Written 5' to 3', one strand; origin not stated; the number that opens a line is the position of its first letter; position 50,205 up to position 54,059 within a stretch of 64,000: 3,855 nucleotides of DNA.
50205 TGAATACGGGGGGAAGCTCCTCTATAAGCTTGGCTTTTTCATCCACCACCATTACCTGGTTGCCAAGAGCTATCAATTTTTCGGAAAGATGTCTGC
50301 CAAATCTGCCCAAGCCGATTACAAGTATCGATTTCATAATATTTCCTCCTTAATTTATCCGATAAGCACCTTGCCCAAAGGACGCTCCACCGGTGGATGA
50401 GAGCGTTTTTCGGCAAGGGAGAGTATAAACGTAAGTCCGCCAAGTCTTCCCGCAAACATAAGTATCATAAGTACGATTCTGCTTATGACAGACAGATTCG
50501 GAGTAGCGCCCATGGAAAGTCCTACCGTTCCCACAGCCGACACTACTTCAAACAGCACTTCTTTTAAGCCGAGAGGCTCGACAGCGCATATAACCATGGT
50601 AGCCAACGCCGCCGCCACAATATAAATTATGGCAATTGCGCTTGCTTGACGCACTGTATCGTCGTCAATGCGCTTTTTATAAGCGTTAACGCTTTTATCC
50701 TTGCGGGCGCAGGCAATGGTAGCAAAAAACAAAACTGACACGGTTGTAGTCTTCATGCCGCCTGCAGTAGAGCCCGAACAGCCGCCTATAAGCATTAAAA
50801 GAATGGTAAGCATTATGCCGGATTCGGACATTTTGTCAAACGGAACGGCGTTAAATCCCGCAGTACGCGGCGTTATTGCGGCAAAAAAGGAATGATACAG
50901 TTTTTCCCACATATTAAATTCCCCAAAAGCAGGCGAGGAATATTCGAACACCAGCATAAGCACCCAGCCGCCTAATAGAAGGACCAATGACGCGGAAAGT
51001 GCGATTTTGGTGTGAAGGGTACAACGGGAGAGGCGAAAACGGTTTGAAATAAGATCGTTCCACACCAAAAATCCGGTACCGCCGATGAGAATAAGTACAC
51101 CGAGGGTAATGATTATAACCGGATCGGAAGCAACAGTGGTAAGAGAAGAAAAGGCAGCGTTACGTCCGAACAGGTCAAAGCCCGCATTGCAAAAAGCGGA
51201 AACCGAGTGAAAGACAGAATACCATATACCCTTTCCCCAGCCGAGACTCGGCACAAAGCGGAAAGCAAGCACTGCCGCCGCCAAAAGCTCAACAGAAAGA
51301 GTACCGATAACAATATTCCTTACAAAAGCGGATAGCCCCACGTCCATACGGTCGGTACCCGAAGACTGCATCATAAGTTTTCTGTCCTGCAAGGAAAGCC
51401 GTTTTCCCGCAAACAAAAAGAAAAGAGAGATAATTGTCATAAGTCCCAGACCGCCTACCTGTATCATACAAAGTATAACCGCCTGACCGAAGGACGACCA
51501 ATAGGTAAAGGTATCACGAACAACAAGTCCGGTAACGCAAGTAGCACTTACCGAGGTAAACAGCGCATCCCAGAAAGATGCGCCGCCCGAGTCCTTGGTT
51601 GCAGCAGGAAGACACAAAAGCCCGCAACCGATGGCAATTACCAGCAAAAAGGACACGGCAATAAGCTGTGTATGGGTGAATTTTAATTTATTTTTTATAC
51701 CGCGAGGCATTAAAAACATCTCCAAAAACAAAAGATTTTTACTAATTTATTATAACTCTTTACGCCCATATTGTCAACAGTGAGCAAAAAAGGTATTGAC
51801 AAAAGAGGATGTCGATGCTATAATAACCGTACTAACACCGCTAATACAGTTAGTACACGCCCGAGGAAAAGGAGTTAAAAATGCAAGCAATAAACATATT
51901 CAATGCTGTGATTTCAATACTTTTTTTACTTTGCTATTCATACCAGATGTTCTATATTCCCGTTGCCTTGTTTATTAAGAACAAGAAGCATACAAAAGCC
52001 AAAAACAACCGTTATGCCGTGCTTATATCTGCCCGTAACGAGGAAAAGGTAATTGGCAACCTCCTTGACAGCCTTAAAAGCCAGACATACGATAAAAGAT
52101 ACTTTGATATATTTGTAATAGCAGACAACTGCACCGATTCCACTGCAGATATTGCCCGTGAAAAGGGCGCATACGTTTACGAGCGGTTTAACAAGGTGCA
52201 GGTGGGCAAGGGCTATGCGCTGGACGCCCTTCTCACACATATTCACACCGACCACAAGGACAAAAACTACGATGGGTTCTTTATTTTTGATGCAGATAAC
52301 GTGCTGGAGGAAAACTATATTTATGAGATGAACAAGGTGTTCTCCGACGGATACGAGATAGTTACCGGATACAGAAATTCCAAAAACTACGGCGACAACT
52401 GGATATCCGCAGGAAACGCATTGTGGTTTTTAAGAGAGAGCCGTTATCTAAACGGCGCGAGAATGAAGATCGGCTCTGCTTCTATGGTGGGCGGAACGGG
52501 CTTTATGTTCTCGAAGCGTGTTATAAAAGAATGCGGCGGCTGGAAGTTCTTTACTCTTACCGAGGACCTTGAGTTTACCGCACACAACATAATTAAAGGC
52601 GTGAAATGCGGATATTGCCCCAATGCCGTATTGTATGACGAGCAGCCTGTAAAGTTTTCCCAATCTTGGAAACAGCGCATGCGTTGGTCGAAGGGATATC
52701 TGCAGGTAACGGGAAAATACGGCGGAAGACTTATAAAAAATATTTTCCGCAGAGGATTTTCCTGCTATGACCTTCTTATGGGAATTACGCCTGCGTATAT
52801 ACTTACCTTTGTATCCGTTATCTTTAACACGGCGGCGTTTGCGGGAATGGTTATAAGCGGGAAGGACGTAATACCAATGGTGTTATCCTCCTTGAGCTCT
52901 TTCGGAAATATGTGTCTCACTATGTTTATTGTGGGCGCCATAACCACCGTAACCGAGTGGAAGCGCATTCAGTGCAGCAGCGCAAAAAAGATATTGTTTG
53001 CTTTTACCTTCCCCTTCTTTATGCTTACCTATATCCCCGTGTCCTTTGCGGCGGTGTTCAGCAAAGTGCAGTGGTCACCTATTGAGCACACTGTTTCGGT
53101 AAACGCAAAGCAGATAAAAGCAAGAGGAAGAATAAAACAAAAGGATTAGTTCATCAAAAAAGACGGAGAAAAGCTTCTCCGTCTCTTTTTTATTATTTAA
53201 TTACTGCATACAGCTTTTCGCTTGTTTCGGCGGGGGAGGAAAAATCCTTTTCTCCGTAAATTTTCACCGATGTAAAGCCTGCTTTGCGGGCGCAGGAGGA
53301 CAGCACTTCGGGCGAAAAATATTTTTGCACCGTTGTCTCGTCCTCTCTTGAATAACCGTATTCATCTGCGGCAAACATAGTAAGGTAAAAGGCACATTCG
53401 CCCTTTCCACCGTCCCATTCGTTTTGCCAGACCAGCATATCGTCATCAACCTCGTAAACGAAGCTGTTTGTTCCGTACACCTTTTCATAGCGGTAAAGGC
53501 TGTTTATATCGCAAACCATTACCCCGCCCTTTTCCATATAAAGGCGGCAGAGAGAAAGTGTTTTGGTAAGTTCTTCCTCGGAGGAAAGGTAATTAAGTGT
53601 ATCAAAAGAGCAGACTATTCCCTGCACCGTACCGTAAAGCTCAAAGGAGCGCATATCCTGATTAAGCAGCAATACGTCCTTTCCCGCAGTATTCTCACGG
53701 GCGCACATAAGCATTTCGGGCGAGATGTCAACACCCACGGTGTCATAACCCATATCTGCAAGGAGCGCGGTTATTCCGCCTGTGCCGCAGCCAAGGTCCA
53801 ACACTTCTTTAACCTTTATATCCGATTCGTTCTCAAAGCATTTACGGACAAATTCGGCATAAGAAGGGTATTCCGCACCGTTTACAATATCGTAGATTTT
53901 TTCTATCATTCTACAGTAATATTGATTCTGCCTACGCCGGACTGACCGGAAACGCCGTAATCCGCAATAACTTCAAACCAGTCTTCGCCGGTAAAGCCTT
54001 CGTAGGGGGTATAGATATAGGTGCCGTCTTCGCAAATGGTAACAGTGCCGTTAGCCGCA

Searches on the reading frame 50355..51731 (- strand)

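Call 101: search_protein_families(library=pfam, proteins=[window:50355-51731:-], max_evalue=0.00001)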
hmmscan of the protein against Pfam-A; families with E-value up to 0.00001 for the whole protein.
window:50355-51731:- (458 aa): 1 family
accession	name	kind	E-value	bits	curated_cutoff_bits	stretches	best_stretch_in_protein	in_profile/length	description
PF02386.22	TrkH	-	3.9e-57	194.3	27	1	41-440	56-491/502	Cation transport protein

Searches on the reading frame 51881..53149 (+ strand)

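Call 101: search_protein_families(library=pfam, proteins=[window:51881-53149:+], max_evalue=0.00001)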
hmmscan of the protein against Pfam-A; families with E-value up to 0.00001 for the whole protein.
window:51881-53149:+ (422 aa): 4 families
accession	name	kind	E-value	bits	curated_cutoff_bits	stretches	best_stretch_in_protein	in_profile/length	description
PF13641.12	Glyco_tranf_2_3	-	8.5e-28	98.4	27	1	44-272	2-230/230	Glycosyltransferase like family 2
PF13632.12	Glyco_trans_2_3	-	1.6e-19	71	27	1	134-321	3-187/198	Glycosyl transferase family group 2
PF00535.33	Glycos_transf_2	-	1.1e-14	55.2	23.3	1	47-218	2-167/168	Glycosyl transferase family 2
PF13506.12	Glyco_transf_21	-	9.5e-07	28.9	21.7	1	128-271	29-174/174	Glycosyl transferase family 21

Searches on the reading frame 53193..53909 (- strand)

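Call 101: search_protein_families(library=pfam, proteins=[window:53193-53909:-], max_evalue=0.00001)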
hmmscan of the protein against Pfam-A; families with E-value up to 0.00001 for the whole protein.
window:53193-53909:- (238 aa): 6 families
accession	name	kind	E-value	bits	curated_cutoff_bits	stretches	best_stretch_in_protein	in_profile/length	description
PF13649.12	Methyltransf_25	-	1.2e-15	58.4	27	1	36-129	1-97/97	Methyltransferase domain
PF08241.18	Methyltransf_11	-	1.2e-12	48.8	21.2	1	37-133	1-95/95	Methyltransferase domain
PF13847.12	Methyltransf_31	-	4.1e-12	46.4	27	1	34-142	5-119/145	Methyltransferase domain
PF13489.12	Methyltransf_23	-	3.2e-11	43.7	27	1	17-215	9-162/164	Methyltransferase domain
PF08242.18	Methyltransf_12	-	2.7e-08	34.9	30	1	37-130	1-97/98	Methyltransferase domain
PF05401.17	NodS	-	4.9e-06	26.9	24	1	29-118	40-129/201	Nodulation protein S (NodS)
